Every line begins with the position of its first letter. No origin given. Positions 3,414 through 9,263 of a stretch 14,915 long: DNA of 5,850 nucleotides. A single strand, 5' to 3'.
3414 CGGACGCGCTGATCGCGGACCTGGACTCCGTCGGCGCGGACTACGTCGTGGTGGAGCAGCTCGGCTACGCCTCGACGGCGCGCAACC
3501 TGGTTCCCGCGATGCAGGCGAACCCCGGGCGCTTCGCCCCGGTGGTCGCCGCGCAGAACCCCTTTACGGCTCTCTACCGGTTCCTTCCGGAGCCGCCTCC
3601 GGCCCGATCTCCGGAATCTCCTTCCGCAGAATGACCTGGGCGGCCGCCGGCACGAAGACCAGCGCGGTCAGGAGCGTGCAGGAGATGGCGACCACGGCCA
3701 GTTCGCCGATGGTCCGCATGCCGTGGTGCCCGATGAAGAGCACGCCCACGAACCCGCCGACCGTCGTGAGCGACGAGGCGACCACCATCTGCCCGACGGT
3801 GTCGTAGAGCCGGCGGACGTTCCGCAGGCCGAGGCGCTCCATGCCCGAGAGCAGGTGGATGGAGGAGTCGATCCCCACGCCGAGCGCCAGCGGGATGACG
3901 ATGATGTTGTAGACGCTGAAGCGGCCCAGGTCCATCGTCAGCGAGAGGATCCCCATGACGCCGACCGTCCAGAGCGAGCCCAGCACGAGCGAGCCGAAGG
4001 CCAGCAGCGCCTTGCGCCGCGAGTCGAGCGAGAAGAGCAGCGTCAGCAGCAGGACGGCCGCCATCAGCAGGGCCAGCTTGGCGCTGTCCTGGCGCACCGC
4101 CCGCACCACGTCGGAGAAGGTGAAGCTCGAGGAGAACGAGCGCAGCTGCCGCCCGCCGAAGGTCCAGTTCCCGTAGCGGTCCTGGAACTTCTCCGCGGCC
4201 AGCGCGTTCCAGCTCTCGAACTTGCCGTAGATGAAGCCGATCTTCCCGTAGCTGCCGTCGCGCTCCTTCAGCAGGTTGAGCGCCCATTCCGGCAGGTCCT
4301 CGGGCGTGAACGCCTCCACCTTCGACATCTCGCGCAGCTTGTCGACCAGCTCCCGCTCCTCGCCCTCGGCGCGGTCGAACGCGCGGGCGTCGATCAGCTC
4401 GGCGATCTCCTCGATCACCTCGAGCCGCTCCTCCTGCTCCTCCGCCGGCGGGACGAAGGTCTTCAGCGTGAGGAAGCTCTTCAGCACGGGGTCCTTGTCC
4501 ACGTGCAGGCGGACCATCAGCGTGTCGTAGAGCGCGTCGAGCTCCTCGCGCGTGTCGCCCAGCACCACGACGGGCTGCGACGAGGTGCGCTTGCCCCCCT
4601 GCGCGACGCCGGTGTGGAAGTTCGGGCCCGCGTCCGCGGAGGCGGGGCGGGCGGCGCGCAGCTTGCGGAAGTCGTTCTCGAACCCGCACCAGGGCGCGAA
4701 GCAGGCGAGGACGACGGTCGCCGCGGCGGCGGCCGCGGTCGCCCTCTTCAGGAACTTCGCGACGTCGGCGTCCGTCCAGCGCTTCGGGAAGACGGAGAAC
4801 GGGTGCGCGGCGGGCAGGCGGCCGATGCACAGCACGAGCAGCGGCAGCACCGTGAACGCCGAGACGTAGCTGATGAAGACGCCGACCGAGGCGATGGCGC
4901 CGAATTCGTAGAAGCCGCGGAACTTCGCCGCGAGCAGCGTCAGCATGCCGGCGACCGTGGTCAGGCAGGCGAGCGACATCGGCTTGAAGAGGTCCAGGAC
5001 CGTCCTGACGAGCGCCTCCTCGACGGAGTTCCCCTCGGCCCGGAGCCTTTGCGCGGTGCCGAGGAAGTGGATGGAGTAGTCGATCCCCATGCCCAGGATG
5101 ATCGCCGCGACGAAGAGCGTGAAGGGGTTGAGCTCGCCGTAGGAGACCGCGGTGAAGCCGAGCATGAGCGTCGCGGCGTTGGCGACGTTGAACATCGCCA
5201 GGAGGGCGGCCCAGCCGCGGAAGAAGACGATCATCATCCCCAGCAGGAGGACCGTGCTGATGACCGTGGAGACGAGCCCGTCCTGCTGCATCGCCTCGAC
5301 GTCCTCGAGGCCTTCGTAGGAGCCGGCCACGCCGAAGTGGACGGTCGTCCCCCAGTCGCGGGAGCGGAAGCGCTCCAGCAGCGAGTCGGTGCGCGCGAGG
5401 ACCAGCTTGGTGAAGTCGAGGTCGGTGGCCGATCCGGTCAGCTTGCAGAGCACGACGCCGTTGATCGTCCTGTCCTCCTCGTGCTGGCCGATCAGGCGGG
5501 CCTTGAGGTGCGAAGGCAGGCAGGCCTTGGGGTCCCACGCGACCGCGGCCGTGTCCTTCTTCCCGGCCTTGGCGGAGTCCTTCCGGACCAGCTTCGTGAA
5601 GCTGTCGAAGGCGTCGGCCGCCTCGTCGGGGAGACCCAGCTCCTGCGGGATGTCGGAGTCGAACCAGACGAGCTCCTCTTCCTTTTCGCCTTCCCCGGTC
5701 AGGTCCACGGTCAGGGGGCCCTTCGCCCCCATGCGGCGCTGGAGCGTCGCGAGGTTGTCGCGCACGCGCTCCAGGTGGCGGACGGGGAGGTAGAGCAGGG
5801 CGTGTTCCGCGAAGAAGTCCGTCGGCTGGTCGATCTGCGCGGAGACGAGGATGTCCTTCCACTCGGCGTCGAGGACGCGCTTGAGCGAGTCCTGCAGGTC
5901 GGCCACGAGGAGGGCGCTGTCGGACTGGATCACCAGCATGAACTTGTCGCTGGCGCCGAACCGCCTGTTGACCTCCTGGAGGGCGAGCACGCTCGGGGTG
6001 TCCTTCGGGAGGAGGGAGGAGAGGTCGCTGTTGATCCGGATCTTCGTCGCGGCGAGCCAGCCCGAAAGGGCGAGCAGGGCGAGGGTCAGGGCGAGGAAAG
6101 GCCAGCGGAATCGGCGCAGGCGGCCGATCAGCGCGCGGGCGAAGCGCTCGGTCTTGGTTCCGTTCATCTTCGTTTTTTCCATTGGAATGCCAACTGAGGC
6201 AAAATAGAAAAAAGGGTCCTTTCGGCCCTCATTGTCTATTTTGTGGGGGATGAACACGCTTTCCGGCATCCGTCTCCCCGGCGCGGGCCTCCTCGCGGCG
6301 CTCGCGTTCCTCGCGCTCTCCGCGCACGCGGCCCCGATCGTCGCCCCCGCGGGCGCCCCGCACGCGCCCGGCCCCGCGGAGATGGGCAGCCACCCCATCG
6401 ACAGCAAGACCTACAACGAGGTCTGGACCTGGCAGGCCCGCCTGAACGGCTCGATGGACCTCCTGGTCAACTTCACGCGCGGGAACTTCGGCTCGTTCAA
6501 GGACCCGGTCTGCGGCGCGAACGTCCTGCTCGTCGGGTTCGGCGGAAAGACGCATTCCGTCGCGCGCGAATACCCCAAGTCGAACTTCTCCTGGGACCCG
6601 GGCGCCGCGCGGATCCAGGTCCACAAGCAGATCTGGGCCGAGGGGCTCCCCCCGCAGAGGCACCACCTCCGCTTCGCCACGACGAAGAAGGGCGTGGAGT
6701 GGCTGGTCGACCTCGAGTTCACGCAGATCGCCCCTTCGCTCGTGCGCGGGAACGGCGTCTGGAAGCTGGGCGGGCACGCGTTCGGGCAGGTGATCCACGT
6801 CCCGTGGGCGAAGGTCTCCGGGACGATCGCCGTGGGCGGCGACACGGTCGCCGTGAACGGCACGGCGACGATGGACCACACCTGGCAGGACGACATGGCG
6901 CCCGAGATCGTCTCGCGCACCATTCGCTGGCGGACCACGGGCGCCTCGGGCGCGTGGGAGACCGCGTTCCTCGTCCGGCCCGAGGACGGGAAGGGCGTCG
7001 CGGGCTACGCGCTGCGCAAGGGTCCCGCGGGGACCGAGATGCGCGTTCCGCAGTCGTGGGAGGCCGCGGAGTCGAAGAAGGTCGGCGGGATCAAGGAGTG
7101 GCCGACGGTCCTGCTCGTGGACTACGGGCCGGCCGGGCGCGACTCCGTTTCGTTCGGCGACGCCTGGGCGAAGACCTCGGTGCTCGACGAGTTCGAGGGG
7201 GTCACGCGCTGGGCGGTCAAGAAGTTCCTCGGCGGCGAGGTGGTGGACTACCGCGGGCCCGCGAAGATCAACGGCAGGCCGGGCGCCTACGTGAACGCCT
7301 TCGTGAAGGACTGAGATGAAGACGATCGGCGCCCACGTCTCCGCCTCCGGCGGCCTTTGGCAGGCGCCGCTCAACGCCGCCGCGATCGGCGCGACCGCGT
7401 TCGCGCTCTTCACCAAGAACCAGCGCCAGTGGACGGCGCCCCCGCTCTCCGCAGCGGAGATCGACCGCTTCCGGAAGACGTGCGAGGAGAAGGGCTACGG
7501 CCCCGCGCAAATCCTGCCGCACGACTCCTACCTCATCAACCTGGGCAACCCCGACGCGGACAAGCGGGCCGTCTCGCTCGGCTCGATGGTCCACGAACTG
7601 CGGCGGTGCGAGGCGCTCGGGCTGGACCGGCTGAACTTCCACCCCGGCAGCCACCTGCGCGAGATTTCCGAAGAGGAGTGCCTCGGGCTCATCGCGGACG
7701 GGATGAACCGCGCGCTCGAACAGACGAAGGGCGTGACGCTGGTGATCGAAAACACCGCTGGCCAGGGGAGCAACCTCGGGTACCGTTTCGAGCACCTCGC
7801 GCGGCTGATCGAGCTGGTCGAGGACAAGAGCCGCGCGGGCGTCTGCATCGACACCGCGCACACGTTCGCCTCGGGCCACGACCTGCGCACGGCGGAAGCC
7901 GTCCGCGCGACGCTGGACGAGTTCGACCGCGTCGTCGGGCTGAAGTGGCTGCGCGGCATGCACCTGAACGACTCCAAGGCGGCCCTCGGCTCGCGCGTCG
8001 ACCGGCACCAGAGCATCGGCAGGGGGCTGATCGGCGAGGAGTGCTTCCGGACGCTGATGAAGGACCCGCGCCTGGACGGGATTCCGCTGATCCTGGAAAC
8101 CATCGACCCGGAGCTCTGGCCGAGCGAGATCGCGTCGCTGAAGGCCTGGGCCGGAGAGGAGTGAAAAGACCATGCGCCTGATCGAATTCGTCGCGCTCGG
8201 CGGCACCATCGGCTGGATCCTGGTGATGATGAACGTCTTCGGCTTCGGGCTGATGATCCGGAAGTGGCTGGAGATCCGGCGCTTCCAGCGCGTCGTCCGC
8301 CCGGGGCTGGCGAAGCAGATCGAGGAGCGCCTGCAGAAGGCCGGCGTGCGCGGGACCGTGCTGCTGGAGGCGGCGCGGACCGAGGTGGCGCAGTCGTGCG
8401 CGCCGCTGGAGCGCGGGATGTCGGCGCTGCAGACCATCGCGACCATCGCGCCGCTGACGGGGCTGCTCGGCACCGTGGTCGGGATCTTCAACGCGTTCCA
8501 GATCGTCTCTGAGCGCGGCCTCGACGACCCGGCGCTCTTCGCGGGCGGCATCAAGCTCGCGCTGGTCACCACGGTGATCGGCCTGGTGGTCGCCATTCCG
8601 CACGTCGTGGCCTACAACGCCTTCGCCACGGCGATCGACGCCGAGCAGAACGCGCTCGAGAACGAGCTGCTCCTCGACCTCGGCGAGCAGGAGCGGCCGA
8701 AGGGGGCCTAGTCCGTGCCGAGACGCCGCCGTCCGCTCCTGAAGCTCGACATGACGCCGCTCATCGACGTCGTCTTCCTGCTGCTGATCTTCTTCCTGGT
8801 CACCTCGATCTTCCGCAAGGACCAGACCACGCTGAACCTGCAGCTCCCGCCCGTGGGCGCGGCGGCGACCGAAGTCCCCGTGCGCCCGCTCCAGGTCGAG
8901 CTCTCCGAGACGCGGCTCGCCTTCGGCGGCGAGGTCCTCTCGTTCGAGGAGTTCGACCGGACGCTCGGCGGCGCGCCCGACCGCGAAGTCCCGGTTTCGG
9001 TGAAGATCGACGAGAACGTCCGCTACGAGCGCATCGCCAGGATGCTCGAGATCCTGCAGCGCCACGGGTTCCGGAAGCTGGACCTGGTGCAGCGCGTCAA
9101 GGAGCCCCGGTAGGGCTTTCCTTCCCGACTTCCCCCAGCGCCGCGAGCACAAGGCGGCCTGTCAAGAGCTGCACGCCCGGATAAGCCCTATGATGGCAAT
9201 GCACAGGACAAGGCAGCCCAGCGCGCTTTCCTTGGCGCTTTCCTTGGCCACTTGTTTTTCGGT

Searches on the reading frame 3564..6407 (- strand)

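Call 90: search_protein_families(library=pfam, proteins=[window:3564-6407:-], max_evalue=0.001)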
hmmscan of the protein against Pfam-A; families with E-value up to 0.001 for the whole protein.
window:3564-6407:- (947 aa): 1 family
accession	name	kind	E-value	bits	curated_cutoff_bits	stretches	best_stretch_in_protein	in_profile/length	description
PF03176.21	MMPL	-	1.6e-22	80.3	20.5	2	359-532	126-306/333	MMPL family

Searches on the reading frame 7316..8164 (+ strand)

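Call 3: search_protein_families(library=pfam, proteins=[window:7316-8164:+], max_evalue=0.01)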
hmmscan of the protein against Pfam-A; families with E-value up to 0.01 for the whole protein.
window:7316-8164:+ (282 aa): 1 family
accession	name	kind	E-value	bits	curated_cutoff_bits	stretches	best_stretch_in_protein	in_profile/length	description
PF01261.30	AP_endonuc_2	-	4.2e-63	213.8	31.1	1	20-277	3-248/249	Xylose isomerase-like TIM barrel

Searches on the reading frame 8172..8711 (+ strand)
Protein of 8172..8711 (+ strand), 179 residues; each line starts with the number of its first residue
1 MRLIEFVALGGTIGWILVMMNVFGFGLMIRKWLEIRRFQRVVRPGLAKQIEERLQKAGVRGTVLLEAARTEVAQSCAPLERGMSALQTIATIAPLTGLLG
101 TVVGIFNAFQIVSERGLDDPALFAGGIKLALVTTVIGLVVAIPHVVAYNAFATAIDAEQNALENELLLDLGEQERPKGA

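Call 3: search_protein_families(library=pfam, proteins=[window:8172-8711:+], max_evalue=0.01)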
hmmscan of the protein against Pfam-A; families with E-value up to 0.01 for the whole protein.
window:8172-8711:+ (179 aa): 1 family
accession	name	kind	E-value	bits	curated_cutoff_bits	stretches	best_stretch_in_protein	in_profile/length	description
PF01618.21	MotA_ExbB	-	3.5e-28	98.3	22.9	1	46-163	10-126/127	MotA/TolQ/ExbB proton channel family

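Call 8: search_protein_families(library=ncbifam, proteins=[window:8172-8711:+], max_evalue=0.01)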
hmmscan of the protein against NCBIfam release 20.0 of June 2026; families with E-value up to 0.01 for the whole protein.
window:8172-8711:+ (179 aa): 11 families
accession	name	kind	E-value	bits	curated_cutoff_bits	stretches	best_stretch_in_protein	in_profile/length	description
TIGR02797.1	exbB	equivalog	1.5e-21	77.2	206.2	1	52-162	89-198/211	tonB-system energizer ExbB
TIGR02796.1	tolQ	equivalog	2.3e-21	76.6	221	1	66-164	106-205/216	protein TolQ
NF007722.0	PRK10414.1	equivalog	1.6e-16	60.6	402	1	71-159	118-206/244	tol-pal system-associated acyl-CoA thioesterase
TIGR02805.1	exbB2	equivalog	2.5e-14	53.6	135.35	1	77-161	49-133/138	TonB-system energizer ExbB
NF008066.0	PRK10801.1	equivalog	8.4e-13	48.3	403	1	66-159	110-203/230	Tol-Pal system protein TolQ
NF006527.0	PRK08990.1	equivalog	7.7e-07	28.7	341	1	60-169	117-220/254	flagellar motor protein PomA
NF005237.0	PRK06743.1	equivalog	0.00027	20.3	373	1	57-141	137-216/277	flagellar motor protein MotP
NF006284.1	PRK08456.1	equivalog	0.00039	19.7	380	1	89-142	149-197/252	flagellar motor stator protein MotA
NF005383.1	PRK06926.1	equivalog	0.0019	17.3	394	1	60-141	125-201/271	flagellar motor protein MotP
NF006583.0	PRK09109.1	equivalog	0.0038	16.4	237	1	85-141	145-196/246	flagellar motor protein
NF005997.1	PRK08124.1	equivalog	0.0083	15.1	340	0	79-140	140-196/259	flagellar motor stator protein MotA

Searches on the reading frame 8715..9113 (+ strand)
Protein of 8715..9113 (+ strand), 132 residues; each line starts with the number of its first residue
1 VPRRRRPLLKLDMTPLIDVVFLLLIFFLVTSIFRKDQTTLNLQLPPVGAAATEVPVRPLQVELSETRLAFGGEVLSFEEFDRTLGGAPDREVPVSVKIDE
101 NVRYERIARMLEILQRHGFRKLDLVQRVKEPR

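Call 3: search_protein_families(library=pfam, proteins=[window:8715-9113:+], max_evalue=0.01)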
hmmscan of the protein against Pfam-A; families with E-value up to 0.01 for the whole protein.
window:8715-9113:+ (132 aa): 1 family
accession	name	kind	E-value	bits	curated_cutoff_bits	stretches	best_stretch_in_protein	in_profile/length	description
PF02472.21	ExbD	-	9.9e-22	77.8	25.4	1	7-125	4-124/128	Biopolymer transport protein ExbD/TolR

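Call 8: search_protein_families(library=ncbifam, proteins=[window:8715-9113:+], max_evalue=0.01)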
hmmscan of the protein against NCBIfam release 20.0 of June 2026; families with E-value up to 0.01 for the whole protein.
window:8715-9113:+ (132 aa): 4 families
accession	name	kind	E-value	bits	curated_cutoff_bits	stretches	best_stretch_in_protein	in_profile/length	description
TIGR02801.1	tolR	equivalog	8e-11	42.7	127.3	1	11-125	5-127/129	protein TolR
TIGR02803.1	ExbD_1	equivalog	2e-10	40.8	152.95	1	11-125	4-119/122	TonB system transport protein ExbD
NF008429.0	PRK11267.1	equivalog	2.8e-08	33.9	216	1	11-126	18-134/141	TonB system transport protein ExbD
TIGR02804.1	ExbD_2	equivalog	3.4e-06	27.5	123.45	1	11-126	4-119/121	TonB system transport protein ExbD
